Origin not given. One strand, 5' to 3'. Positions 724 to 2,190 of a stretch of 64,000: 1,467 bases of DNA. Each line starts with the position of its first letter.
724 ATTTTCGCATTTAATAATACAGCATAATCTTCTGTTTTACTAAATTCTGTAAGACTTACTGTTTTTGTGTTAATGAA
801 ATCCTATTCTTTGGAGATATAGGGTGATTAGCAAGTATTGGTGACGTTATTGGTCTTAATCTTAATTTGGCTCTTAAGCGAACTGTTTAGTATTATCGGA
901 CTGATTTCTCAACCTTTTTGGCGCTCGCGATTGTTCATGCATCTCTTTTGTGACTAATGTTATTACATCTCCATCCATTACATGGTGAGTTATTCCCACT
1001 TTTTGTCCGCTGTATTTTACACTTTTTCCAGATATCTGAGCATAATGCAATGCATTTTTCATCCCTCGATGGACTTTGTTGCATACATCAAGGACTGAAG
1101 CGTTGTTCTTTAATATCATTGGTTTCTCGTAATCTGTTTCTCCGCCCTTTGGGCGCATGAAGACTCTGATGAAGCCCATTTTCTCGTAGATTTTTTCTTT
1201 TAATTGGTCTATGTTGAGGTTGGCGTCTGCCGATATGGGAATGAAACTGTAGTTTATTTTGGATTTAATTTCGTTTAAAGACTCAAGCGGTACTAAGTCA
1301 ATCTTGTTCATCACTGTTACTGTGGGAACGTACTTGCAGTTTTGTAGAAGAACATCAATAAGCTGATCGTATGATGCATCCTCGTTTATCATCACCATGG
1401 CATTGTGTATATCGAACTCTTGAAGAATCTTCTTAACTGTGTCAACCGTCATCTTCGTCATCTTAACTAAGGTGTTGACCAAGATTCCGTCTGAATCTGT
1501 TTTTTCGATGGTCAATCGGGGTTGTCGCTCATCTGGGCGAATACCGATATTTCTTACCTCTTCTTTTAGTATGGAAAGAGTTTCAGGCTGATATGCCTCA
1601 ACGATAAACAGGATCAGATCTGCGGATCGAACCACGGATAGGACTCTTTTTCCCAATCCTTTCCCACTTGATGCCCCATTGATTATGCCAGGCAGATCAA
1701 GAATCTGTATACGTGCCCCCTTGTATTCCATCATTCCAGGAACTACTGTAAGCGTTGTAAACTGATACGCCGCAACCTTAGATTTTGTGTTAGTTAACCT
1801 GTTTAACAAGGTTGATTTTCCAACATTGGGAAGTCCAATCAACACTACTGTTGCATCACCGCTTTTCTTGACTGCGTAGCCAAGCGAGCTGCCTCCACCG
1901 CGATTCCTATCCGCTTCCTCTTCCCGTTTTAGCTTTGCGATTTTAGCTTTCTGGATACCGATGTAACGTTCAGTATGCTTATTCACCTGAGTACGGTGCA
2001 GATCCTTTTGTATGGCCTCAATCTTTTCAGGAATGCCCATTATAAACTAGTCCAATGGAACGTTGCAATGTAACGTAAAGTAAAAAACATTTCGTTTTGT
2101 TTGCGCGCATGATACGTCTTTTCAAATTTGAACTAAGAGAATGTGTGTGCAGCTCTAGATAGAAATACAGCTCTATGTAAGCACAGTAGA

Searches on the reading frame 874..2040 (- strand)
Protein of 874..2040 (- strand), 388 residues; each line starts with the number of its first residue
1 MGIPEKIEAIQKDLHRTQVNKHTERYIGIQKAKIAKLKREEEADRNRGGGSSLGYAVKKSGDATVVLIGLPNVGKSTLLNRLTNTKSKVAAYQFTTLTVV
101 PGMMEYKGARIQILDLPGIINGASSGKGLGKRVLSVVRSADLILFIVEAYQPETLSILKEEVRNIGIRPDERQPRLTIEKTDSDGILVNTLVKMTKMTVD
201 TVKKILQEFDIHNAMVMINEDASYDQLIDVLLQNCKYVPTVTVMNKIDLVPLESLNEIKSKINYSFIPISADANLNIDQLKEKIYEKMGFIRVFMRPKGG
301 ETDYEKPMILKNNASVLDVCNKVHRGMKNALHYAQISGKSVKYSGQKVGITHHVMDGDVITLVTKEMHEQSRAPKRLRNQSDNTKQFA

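Call 12: search_protein_families(library=pfam, proteins=[window:874-2040:-])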
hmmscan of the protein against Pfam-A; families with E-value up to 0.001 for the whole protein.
window:874-2040:- (388 aa): 11 families
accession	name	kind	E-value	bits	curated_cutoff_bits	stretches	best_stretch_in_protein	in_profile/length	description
PF16897.10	MMR_HSR1_Xtn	-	1.2e-31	109.3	35.2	1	184-289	2-105/106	C-terminal region of MMR_HSR1 domain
PF01926.29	MMR_HSR1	-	2.1e-27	95.9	21.9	1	64-173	1-105/113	50S ribosome-binding GTPase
PF02421.24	FeoB_N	-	1.3e-15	57.7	27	1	64-162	2-101/156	Ferrous iron transport protein B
PF02824.27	TGS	-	3e-14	53.2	22.2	1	291-364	1-60/60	TGS domain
PF03193.22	RsgA_GTPase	-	2.6e-07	31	30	0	61-87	105-132/174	RsgA GTPase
PF00071.28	Ras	-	1.1e-06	28.8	21.6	0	142-287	16-159/162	Ras family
PF00025.27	Arf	-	5.9e-06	26.3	22.3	1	60-176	12-118/174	ADP-ribosylation factor family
PF00350.29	Dynamin_N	-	1.2e-05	25.8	27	0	109-154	101-143/168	Dynamin family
PF00009.33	GTP_EFTU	-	1.2e-05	25.5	26.5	0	232-285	116-183/188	Elongation factor Tu GTP binding domain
PF09439.16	SRPRB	-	0.00048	20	25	1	63-118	4-55/178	Signal recognition particle receptor beta subunit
PF13401.12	AAA_22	-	0.00097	19.9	27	0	61-142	4-84/130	AAA domain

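Call 14: find_homologous_proteins(query=window:874-2040:-, max_evalue=1e-30)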
Query window:874-2040:- (388 aa): 5774 proteins with E <= 1e-30 among 8000 candidates; the best 120 are listed.
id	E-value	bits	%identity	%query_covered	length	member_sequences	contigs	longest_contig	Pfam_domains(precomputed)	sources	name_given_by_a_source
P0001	2.8e-249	844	100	100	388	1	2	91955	PF02824.28,PF01926.30,PF00025.28,PF00350.30,PF02421.25,PF00009.34,PF03193.23,PF16897.11,PF00071.29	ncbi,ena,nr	ncbi:MAG TPA: GTP-binding protein [archaeon]|nr:GTP-binding protein [archaeon]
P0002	7.8e-195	665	85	94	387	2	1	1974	PF02824.28,PF01926.30,PF00350.30,PF02421.25,PF03193.23,PF16897.11,PF00071.29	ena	-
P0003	1.3e-193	661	83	94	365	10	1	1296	PF02824.28,PF01926.30,PF00350.30,PF02421.25,PF03193.23,PF16897.11,PF00071.29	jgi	-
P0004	9.2e-192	655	82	94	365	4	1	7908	PF02824.28,PF01926.30,PF00350.30,PF02421.25,PF03193.23,PF16897.11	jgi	-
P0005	2.9e-190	650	81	94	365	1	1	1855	PF02824.28,PF01926.30,PF02421.25,PF03193.23,PF16897.11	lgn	-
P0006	2.9e-190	650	82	94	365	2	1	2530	PF02824.28,PF01926.30,PF00350.30,PF02421.25,PF03193.23,PF16897.11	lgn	-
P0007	1.3e-188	644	81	94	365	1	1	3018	PF02824.28,PF01926.30,PF02421.25,PF03193.23,PF16897.11,PF00071.29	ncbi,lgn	-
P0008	2.4e-187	640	80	94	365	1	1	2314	PF02824.28,PF01926.30,PF00350.30,PF02421.25,PF03193.23,PF16897.11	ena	-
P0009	1.3e-186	638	80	94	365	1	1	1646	PF02824.28,PF01926.30,PF00350.30,PF02421.25,PF03193.23,PF16897.11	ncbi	-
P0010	1.6e-181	621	79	94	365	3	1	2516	PF02824.28,PF01926.30,PF00350.30,PF02421.25,PF03193.23,PF16897.11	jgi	jgi:ribosome-interacting GTPase 1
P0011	1.7e-179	614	77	94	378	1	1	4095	PF02824.28,PF01926.30,PF02421.25,PF00009.34,PF03193.23,PF16897.11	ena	-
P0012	3.6e-173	593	73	94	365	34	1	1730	PF02824.28,PF01926.30,PF00350.30,PF02421.25,PF03193.23,PF16897.11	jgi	-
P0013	3.5e-169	580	71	94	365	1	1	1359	PF02824.28,PF01926.30,PF02421.25,PF16897.11,PF00071.29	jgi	jgi:small GTP-binding protein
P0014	1.4e-166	572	73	94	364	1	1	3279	PF02824.28,PF01926.30,PF00350.30,PF02421.25,PF03193.23,PF16897.11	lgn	-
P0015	4.4e-166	570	71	94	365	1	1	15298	PF02824.28,PF01926.30,PF00025.28,PF02421.25,PF03193.23,PF16897.11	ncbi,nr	ncbi:MAG: hypothetical protein QG670_1874 [Thermoproteota archaeon]|nr:hypothetical protein [Thermop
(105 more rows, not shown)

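Call 35: find_encoding_contigs(protein=P0004, flank=6000, max_places=3)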
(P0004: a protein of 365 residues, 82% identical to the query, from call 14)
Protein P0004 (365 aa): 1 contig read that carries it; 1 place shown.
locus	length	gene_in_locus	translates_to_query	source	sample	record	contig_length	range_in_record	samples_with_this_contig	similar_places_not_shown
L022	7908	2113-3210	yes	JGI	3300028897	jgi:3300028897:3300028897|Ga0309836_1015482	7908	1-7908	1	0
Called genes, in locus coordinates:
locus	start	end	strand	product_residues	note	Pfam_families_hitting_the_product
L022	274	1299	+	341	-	PF13593:SBF_like, PF01758:SBF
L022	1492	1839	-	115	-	-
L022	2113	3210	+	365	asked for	PF03193:RsgA_GTPase (faint), PF00350:Dynamin_N (faint), PF01926:MMR_HSR1, PF02421:FeoB_N, PF16897:MMR_HSR1_Xtn, PF02824:TGS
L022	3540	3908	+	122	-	-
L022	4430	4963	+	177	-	PF12773:DZR (weak), PF13240:Zn_Ribbon_1, PF13248:Zn_ribbon_3 (weak)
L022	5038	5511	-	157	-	PF01096:Zn_ribbon_TFIIS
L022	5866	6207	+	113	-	PF03091:CutA1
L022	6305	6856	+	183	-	PF06197:DUF998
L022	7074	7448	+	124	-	-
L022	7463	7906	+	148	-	?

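Call 36: find_encoding_contigs(protein=P0011, flank=6000, max_places=3)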
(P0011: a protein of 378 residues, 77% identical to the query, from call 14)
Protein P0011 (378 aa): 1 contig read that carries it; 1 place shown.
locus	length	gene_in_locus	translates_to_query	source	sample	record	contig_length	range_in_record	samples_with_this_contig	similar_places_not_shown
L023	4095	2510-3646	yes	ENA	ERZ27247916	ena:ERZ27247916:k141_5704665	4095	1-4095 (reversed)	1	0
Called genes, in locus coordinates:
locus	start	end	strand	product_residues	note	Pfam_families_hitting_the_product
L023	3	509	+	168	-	?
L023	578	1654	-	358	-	PF00850:Hist_deacetyl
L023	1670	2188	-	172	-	-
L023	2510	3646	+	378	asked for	PF03193:RsgA_GTPase (faint), PF00009:GTP_EFTU (faint), PF01926:MMR_HSR1, PF02421:FeoB_N, PF16897:MMR_HSR1_Xtn, PF02824:TGS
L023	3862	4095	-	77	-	?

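Call 37: find_encoding_contigs(protein=P0015, flank=6000, max_places=3)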
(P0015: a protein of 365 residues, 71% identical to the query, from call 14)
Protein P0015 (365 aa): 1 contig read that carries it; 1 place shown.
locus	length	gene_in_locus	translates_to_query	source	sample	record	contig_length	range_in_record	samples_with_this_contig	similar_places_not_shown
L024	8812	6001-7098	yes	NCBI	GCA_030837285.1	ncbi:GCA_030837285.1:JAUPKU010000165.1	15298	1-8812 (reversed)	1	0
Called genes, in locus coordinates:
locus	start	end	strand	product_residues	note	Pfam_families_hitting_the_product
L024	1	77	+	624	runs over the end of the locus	PF02310:B12-binding, PF04055:Radical_SAM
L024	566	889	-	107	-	-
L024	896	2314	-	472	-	PF01145:Band_7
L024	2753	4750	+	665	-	PF07705:CARDB (weak)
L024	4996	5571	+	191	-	PF02525:Flavodoxin_2, PF03358:FMN_red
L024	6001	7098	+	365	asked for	PF03193:RsgA_GTPase (faint), PF00025:Arf (faint), PF01926:MMR_HSR1, PF02421:FeoB_N, PF16897:MMR_HSR1_Xtn, PF02824:TGS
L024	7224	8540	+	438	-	-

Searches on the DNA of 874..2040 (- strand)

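Call 38: search_rna_families(sources=[L022, L023, L024, L019, L021, L005, L013, L008], threshold=gathering)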
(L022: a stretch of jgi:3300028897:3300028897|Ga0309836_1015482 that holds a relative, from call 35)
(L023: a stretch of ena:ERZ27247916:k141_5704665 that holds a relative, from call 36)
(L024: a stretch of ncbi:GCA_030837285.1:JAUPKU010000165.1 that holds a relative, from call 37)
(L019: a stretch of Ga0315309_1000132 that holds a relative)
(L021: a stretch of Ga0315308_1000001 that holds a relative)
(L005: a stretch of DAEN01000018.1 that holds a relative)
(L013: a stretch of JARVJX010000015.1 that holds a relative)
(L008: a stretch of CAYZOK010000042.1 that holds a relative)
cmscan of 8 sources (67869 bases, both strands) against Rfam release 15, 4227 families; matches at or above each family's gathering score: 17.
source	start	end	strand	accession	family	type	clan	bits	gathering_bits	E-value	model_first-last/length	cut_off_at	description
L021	12212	13739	-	RF02540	LSU_rRNA_archaea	Gene; rRNA;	CL00112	1410.1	50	0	1525-2987/2987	5'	Archaeal large subunit ribosomal RNA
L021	11810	12108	-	RF00373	RNaseP_arch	Gene; ribozyme;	CL00002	203.3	84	4.3e-59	1-288/288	no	Archaeal RNase P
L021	258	582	-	RF01857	Archaea_SRP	Gene;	CL00003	143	96.5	1e-32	1-317/317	no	Archaeal signal recognition particle RNA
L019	9459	9783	+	RF01857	Archaea_SRP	Gene;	CL00003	139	96.5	1.2e-31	1-317/317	no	Archaeal signal recognition particle RNA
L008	2848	3170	+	RF01857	Archaea_SRP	Gene;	CL00003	100.3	96.5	1.7e-21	1-317/317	no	Archaeal signal recognition particle RNA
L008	6062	6134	-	RF00005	tRNA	Gene; tRNA;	CL00001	70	29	3.3e-13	1-71/71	no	tRNA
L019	8528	8601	-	RF00005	tRNA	Gene; tRNA;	CL00001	69.8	29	3.9e-13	1-71/71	no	tRNA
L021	1441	1514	+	RF00005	tRNA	Gene; tRNA;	CL00001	69.8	29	3.9e-13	1-71/71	no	tRNA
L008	3221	3294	-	RF00005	tRNA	Gene; tRNA;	CL00001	67.4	29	1.7e-12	1-71/71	no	tRNA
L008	6337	6422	+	RF00005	tRNA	Gene; tRNA;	CL00001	64.4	29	1.2e-11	1-71/71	no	tRNA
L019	9318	9392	+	RF00005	tRNA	Gene; tRNA;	CL00001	64.2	29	1.3e-11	1-71/71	no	tRNA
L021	649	723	-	RF00005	tRNA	Gene; tRNA;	CL00001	64.2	29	1.3e-11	1-71/71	no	tRNA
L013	438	523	+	RF00005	tRNA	Gene; tRNA;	CL00001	59.6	29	2.4e-10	1-71/71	no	tRNA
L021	3919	3994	+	RF00005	tRNA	Gene; tRNA;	CL00001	50.9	29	6e-08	1-71/71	no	tRNA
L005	7627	7724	+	RF00005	tRNA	Gene; tRNA;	CL00001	47.6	29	4.8e-07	1-71/71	no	tRNA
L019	6047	6117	-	RF00005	tRNA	Gene; tRNA;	CL00001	46.6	29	9e-07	1-71/71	no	tRNA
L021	1220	1332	-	RF00005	tRNA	Gene; tRNA;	CL00001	38.7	29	0.00014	1-71/71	no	tRNA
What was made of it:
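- Tried and rejected: Reaching more distant carriers through the neighbouring DRG GTPase: loci L022-L024 have no tRNA upstream (calls 35-38).
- The low Rfam score is explained by the two insertions: intron-free orthologues score 59.6-64.4 bits (call 38).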
